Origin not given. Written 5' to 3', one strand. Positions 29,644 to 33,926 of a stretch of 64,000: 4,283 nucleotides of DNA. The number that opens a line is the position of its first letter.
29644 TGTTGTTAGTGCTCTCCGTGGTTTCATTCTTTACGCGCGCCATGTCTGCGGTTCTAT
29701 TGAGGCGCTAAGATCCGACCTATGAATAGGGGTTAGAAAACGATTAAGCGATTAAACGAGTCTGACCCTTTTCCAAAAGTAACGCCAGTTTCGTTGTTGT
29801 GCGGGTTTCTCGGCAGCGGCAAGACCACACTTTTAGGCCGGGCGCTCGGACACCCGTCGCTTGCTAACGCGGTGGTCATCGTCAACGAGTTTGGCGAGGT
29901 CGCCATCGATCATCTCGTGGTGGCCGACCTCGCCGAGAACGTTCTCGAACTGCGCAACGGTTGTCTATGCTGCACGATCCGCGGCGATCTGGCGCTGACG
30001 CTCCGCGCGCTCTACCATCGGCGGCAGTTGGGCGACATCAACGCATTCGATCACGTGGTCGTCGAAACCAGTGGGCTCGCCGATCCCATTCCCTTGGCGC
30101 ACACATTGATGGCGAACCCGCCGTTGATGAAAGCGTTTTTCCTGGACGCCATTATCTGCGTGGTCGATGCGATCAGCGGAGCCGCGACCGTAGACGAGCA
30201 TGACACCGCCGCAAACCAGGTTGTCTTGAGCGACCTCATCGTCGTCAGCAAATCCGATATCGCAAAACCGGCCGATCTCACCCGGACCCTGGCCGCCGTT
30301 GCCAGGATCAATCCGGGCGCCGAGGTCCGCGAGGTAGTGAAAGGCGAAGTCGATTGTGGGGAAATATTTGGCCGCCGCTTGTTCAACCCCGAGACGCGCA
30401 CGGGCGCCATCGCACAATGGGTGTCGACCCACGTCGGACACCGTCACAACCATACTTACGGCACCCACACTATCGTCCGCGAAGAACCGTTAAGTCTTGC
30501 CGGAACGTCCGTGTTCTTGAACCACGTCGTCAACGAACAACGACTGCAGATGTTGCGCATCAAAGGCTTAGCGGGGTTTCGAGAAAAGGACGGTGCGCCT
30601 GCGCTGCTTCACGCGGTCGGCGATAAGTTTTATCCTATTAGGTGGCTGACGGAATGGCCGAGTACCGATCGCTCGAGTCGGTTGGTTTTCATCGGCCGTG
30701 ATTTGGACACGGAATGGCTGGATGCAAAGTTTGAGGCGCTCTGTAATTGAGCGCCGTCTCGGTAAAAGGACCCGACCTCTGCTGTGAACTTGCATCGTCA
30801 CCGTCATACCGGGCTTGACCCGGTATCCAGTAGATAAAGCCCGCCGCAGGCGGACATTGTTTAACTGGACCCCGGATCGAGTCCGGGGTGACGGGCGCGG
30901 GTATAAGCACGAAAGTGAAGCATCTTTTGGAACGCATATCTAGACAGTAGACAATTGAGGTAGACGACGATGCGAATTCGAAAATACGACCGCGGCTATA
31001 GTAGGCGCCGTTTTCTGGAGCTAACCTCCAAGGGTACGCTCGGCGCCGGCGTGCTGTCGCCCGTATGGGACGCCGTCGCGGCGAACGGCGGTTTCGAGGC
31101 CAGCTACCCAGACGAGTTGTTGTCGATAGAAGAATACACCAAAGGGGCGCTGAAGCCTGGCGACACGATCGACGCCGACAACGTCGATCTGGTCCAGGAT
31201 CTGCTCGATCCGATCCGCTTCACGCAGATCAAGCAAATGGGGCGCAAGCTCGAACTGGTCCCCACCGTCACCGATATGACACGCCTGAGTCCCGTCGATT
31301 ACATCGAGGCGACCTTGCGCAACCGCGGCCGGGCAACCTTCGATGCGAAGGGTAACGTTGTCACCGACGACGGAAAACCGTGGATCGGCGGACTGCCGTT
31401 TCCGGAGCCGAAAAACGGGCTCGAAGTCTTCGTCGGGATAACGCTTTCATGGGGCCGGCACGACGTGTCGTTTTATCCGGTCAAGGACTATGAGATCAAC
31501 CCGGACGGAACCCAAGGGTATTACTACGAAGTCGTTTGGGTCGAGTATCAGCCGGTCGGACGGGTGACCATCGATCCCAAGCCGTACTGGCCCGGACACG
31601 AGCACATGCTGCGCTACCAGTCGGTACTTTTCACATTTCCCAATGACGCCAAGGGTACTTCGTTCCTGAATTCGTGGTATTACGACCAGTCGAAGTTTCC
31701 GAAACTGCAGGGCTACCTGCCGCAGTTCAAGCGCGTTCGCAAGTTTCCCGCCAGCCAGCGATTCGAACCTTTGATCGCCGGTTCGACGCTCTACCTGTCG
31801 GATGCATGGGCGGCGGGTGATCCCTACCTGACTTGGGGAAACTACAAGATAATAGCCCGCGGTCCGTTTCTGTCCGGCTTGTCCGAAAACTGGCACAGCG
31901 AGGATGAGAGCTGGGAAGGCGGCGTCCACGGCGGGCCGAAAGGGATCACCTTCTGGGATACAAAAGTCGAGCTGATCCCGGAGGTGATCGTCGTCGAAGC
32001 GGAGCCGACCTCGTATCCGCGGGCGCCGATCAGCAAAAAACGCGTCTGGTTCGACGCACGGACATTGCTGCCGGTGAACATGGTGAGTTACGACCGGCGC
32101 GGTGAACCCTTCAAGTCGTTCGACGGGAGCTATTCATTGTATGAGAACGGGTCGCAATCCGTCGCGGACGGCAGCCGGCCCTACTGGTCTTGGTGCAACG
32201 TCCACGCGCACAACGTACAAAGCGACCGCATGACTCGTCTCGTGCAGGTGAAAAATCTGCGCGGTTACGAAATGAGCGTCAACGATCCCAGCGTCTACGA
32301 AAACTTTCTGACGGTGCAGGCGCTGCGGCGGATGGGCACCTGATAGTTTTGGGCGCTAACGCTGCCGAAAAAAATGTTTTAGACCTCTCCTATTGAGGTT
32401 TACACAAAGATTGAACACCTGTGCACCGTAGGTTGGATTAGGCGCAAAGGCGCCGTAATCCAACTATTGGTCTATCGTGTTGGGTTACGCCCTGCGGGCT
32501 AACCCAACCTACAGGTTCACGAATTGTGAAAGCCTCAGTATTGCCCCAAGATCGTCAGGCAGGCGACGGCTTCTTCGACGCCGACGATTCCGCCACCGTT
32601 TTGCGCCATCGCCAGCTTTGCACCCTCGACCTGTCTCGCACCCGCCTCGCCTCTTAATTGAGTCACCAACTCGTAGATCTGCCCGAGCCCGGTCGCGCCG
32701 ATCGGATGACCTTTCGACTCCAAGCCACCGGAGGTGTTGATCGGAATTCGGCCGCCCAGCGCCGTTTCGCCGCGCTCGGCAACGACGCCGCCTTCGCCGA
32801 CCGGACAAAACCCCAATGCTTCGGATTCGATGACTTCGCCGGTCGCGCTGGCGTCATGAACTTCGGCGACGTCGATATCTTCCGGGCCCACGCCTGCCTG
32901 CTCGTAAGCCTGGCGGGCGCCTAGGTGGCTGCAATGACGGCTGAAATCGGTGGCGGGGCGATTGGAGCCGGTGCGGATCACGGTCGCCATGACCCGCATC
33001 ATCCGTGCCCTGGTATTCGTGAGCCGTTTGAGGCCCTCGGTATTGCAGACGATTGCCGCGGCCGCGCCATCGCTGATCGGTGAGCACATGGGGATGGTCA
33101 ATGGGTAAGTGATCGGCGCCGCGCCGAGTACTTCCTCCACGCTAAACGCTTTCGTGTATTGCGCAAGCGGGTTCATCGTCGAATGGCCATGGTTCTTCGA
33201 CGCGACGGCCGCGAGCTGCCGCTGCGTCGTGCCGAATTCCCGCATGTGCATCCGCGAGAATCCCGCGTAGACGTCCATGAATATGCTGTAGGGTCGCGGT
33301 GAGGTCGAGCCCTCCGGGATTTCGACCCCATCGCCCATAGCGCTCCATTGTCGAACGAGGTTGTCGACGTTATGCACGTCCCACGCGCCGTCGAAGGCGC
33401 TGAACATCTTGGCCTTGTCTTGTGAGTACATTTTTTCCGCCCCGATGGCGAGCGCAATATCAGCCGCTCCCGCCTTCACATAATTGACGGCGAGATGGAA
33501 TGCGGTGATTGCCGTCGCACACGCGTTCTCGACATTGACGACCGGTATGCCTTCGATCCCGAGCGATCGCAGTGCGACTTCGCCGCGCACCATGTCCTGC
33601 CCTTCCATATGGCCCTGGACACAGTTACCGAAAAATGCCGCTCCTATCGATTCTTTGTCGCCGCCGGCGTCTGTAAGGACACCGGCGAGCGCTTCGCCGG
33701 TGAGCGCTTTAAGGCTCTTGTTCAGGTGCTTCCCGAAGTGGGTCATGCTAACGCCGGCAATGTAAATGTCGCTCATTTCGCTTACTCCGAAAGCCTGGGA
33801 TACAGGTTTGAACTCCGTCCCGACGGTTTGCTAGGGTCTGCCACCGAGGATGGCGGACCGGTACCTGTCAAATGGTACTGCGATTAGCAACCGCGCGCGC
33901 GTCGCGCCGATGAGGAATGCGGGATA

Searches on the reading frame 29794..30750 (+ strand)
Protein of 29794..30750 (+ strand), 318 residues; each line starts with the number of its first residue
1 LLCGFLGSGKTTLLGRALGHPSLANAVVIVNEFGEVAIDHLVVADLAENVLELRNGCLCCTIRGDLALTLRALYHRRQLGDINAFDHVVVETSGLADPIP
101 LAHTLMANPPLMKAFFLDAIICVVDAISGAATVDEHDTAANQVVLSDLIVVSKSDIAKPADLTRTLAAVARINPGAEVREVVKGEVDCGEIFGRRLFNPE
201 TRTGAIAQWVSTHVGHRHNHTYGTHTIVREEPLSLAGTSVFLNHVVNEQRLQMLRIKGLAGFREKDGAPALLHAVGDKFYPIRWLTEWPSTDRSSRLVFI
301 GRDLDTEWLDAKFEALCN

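Call 12: search_protein_families(library=pfam, proteins=[window:29794-30750:+], max_evalue=0.0001)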
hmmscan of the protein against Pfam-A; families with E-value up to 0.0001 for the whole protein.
window:29794-30750:+ (318 aa): 2 families
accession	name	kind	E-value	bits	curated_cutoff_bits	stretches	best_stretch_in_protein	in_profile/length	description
PF02492.25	cobW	-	1.3e-43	149.1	20.7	1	2-178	5-178/180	CobW/HypB/UreG, nucleotide-binding domain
PF07683.19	CobW_C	-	5.6e-16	58.6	22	1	224-316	3-93/94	Cobalamin synthesis protein cobW C-terminal domain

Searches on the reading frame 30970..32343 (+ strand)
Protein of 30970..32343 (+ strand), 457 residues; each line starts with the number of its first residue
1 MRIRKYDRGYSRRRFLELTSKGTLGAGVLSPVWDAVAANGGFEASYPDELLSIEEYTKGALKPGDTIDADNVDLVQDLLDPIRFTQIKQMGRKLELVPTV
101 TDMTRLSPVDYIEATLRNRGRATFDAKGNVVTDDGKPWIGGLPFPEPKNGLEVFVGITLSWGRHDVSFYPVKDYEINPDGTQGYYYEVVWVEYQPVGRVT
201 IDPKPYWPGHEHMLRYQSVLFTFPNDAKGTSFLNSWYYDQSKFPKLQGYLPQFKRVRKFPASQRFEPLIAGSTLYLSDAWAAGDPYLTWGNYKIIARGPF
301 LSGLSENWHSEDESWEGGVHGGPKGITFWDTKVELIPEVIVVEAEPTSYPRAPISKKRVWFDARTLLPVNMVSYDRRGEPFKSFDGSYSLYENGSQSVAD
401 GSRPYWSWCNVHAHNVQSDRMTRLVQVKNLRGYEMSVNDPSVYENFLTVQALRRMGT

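Call 12: search_protein_families(library=pfam, proteins=[window:30970-32343:+], max_evalue=0.0001)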
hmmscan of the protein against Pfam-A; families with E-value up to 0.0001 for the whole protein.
window:30970-32343:+ (457 aa): 2 families
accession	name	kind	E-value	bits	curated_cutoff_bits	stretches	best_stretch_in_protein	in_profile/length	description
PF07044.18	DUF1329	-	2.9e-56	191.8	23.1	1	66-453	1-368/368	Protein of unknown function (DUF1329)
PF17131.11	LolA_like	-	4.2e-09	36.7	30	0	338-386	85-133/184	Outer membrane lipoprotein-sorting protein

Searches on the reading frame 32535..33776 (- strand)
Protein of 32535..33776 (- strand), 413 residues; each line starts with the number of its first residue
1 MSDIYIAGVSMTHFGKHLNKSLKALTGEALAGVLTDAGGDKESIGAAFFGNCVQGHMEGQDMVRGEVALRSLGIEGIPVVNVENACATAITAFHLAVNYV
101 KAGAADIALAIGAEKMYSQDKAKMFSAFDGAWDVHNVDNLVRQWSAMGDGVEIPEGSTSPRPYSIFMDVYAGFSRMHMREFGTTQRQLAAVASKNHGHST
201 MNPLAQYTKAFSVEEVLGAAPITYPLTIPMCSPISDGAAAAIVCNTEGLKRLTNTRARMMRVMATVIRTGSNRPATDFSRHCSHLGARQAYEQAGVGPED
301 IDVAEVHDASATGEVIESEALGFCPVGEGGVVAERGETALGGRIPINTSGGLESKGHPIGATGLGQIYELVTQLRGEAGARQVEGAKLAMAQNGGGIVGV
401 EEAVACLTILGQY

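Call 13: search_protein_families(library=pfam, proteins=[window:32535-33776:-], max_evalue=0.0001)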
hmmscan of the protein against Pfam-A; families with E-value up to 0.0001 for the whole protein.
window:32535-33776:- (413 aa): 5 families
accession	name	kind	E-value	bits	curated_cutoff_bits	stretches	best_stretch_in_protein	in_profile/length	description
PF22691.2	Thiolase_C_1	-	1.4e-39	135.6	28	1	281-399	18-135/144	Thiolase C-terminal domain-like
PF00108.29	Thiolase_N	-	7.1e-20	71.9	26.4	1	4-206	1-191/260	Thiolase, N-terminal domain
PF00109.32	ketoacyl-synt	-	8.4e-09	35.8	20.8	1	59-131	149-218/252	Beta-ketoacyl synthase, N-terminal domain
PF02803.24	Thiolase_C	-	1.9e-07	31.2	27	1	287-384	28-107/123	Thiolase, C-terminal domain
PF08545.16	ACP_syn_III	-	3.5e-06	27.3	24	0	82-118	3-39/80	3-Oxoacyl-[acyl-carrier-protein (ACP)] synthase III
